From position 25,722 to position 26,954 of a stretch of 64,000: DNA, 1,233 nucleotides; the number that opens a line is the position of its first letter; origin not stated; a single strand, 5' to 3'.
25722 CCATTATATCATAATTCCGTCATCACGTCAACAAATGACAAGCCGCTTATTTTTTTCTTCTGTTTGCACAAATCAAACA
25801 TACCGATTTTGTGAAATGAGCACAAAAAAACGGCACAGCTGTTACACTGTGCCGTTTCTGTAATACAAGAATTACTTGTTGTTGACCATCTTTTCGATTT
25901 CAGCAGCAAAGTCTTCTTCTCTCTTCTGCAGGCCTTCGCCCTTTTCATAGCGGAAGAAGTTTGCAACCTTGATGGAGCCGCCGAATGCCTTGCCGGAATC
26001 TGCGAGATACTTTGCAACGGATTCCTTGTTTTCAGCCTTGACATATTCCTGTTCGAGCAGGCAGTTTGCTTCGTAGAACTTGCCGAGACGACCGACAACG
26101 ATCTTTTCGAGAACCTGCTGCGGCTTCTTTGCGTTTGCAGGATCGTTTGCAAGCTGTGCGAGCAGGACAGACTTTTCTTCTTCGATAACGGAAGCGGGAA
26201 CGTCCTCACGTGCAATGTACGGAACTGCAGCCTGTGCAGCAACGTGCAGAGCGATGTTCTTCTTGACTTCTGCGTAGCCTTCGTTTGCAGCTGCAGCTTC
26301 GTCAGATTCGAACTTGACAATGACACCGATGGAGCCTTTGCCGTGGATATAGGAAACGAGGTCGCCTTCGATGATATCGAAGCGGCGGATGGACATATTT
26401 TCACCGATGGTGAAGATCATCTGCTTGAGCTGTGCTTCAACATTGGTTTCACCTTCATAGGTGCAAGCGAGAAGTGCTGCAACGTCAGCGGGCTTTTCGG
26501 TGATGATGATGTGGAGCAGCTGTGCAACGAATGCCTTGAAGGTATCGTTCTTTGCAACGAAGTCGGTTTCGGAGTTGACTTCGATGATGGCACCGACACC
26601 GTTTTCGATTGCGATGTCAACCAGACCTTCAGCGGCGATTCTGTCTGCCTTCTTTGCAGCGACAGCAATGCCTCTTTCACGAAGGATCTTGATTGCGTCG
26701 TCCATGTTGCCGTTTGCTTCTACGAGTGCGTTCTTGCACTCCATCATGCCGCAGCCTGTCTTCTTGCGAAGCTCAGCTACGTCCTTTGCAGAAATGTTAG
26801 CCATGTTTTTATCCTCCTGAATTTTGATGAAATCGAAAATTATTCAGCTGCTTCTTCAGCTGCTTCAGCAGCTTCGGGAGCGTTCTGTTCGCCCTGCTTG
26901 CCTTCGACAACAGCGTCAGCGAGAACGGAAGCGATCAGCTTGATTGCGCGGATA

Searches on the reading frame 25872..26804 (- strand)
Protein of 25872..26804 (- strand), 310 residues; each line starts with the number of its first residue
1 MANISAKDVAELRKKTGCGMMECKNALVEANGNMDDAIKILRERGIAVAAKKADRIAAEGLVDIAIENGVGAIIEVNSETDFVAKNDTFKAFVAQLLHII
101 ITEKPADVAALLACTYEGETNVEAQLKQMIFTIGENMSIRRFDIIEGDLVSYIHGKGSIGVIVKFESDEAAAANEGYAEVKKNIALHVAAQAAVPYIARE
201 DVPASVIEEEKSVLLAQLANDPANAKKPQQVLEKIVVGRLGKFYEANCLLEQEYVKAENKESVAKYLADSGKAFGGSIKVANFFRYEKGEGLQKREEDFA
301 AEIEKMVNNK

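Call 6: search_protein_families(library=pfam, proteins=[window:25872-26804:-], max_evalue=0.01)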
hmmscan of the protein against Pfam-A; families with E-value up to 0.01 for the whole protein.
window:25872-26804:- (310 aa): 2 families
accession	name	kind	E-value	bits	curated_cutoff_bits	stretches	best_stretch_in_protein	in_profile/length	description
PF00889.24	EF_TS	-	1.8e-61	207.7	27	1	71-290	1-204/204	Elongation factor TS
PF25025.1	EF-Ts_N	-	4.3e-05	23.8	33.2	1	8-43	16-52/60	Elongation factor Ts, mitochondrial, N-terminal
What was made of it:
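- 25872..26804 (-): tsf (EF-Ts), intact. Pfam EF_TS, E = 1.8e-61 (call 6).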

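Call 18: find_encoding_contigs(protein=window:25875-26804:-, flank=10000, max_places=10)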
Protein window:25875-26804:- (310 aa): 3 contigs read that carry it; 2 places shown.
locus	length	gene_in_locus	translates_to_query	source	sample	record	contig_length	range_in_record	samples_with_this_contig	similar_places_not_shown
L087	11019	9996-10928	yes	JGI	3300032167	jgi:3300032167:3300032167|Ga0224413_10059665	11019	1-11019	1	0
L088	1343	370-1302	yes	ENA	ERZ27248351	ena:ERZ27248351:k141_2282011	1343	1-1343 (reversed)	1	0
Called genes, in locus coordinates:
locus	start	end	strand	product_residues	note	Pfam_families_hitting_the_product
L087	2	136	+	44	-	?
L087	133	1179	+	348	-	-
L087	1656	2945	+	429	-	PF00275:EPSP_synthase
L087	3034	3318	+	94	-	-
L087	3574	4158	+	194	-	-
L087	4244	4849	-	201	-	-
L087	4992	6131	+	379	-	PF14100:DUF6807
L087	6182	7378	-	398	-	PF01168:Ala_racemase_N, PF00842:Ala_racemase_C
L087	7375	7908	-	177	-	-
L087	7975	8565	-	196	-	-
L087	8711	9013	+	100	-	-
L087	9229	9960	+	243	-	PF00318:Ribosomal_S2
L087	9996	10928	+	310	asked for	PF00889:EF_TS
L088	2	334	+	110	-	?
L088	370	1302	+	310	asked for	PF00889:EF_TS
